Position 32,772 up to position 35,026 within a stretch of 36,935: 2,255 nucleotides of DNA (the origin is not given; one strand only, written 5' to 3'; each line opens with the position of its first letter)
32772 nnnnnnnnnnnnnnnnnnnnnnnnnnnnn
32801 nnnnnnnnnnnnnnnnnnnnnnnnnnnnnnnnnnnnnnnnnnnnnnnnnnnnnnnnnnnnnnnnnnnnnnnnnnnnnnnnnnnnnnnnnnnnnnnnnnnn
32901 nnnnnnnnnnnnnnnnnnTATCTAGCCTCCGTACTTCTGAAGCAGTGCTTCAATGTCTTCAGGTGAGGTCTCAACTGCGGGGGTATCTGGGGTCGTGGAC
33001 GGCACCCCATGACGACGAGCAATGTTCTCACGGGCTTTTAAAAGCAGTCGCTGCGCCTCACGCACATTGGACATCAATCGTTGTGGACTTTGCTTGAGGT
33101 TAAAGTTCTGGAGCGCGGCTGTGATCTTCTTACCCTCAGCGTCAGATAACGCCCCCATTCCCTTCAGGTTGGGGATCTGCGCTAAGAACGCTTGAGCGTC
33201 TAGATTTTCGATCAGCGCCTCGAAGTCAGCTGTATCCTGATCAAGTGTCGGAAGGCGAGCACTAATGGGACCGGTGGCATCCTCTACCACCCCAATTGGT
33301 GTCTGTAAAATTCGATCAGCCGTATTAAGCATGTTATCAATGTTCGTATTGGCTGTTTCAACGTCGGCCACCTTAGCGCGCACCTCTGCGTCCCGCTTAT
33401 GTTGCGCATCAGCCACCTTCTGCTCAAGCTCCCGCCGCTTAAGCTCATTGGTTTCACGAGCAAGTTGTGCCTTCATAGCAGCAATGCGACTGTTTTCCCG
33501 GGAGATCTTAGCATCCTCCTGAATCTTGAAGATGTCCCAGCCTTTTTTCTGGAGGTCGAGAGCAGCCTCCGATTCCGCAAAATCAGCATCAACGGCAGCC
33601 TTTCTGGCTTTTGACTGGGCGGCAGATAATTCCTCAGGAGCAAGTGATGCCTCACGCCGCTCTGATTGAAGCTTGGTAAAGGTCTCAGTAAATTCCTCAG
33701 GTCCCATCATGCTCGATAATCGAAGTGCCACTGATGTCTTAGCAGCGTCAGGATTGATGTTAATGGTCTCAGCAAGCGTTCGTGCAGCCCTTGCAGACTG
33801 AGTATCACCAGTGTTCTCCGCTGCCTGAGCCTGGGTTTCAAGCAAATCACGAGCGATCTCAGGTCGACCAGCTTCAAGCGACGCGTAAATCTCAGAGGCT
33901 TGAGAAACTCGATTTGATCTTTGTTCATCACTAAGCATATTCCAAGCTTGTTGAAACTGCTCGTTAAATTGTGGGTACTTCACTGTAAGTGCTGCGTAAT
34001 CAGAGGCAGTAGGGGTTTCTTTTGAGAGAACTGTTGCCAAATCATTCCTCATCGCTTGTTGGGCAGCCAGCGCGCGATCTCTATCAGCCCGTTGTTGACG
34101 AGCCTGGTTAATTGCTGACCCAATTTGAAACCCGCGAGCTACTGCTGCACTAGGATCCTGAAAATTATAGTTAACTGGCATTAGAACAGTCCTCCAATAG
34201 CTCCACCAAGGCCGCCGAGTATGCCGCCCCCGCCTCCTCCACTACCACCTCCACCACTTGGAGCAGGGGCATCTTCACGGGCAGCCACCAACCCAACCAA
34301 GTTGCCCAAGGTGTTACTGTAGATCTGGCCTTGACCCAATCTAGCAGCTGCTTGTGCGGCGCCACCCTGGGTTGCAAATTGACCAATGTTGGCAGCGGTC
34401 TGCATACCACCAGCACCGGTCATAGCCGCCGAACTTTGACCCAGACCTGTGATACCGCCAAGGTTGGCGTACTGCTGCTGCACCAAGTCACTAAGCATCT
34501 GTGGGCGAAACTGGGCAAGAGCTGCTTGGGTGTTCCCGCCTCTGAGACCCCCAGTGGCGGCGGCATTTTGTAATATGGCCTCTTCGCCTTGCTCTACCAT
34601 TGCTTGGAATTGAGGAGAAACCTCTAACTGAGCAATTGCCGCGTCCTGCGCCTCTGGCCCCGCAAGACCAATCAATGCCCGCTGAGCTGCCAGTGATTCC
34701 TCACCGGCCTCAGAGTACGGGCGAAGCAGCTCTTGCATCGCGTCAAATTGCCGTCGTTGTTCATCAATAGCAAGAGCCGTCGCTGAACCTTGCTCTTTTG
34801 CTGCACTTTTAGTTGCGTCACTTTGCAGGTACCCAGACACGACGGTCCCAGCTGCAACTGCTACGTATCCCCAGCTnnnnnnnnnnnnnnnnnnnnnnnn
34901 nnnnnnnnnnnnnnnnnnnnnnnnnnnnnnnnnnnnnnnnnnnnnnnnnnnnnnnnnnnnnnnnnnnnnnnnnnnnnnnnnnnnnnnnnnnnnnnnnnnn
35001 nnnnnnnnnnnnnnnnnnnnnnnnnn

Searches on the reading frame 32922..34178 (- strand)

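Call 9: search_protein_families(library=phrogs, proteins=[window:32922-34178:-], max_evalue=0.00001)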
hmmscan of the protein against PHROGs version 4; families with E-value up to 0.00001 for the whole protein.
window:32922-34178:- (418 aa): 1 family
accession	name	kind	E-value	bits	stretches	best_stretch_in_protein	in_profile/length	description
phrog_2534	-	other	2.2e-34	120.3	1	22-391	61-409/435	released from the phage upon host infection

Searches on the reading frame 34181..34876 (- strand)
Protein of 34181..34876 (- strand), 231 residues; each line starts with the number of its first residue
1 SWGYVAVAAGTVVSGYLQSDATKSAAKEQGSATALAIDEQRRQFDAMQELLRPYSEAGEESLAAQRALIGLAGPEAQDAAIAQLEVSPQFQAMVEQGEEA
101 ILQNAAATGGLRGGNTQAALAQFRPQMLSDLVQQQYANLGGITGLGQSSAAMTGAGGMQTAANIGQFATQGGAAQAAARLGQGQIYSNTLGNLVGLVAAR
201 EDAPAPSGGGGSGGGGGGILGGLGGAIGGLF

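Call 47: search_protein_families(library=pfam, proteins=[window:34181-34876:-], max_evalue=0.01)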
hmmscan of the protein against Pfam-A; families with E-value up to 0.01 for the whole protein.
window:34181-34876:- (231 aa): 1 family
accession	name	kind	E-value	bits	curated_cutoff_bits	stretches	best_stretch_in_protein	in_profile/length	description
PF25688.1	P22_gp7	-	2.9e-12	47.3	28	1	21-223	27-226/230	Bacteriophage P22 DNA ejection protein gp7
